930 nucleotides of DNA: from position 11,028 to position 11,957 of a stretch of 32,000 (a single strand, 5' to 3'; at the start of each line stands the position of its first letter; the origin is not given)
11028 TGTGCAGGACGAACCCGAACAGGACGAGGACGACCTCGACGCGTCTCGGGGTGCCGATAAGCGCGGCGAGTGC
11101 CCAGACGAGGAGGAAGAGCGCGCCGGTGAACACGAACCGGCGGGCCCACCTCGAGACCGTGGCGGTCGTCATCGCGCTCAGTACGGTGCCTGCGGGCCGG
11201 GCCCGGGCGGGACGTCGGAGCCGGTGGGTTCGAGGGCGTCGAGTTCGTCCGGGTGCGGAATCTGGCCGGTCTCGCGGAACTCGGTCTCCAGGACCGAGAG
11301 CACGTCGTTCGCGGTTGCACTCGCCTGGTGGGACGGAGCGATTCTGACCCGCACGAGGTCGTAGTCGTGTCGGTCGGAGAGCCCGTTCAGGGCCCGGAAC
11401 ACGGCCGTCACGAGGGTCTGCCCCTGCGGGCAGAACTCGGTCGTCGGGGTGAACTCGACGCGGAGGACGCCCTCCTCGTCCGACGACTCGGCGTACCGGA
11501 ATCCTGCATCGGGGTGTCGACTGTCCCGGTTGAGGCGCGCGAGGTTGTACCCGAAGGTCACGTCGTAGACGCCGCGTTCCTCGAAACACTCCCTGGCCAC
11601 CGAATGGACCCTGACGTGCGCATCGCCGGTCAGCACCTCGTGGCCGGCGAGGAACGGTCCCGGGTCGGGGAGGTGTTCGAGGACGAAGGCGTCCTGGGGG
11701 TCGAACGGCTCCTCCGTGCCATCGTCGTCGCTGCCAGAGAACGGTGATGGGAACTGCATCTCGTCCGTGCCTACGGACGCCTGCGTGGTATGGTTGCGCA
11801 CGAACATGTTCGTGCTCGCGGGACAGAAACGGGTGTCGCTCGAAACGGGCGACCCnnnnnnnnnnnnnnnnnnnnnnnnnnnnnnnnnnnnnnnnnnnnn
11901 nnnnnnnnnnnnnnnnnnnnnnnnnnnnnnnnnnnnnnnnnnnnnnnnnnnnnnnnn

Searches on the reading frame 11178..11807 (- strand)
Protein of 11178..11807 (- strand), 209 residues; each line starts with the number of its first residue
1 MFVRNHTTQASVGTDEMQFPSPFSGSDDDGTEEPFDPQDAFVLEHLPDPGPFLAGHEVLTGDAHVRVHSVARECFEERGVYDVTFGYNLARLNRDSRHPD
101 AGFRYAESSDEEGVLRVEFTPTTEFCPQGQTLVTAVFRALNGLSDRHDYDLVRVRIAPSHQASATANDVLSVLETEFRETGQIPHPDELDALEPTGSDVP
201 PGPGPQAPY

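Call 10: search_protein_families(library=pfam, proteins=[window:11178-11807:-], max_evalue=0.01)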
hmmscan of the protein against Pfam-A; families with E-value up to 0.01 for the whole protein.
window:11178-11807:- (209 aa): 0 families

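Call 58: search_protein_families(library=ncbifam, proteins=[window:11178-11759:-], max_evalue=0.01)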
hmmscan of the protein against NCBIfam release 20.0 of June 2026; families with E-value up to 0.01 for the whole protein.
window:11178-11759:- (193 aa): 0 families

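Call 59: search_protein_families(library=pfam, proteins=[window:11178-11759:-], max_evalue=0.1)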
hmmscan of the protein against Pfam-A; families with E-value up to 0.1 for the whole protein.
window:11178-11759:- (193 aa): 0 families

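Call 97: predict_structure(protein=window:11178-11759:-)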
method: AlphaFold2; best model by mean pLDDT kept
length: 193 residues; sequences in the alignment: 1
mean_pLDDT: 39.1   pTM: 0.30
mean pLDDT of the five models: 39.1, 38.0, 37.5, 36.8, 36.4
residues with pLDDT >= 90: 0; 70-90: 0; 50-70: 26; < 50: 167
segments of 3 or more residues with pLDDT < 50: 1-106, 128-154, 165-193
pLDDT, mean of each block of 10 residues (from residue 1): 30 37 28 27 32 36 39 39 45 38 48 51 52 41 39 49 43 32 37 42
secondary structure, 60 per line:
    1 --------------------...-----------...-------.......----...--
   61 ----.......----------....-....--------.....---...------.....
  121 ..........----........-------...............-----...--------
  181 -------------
elements in order: E45-51 E65-71 E87-90 E99-103 H116-130 E135-142 H150-164
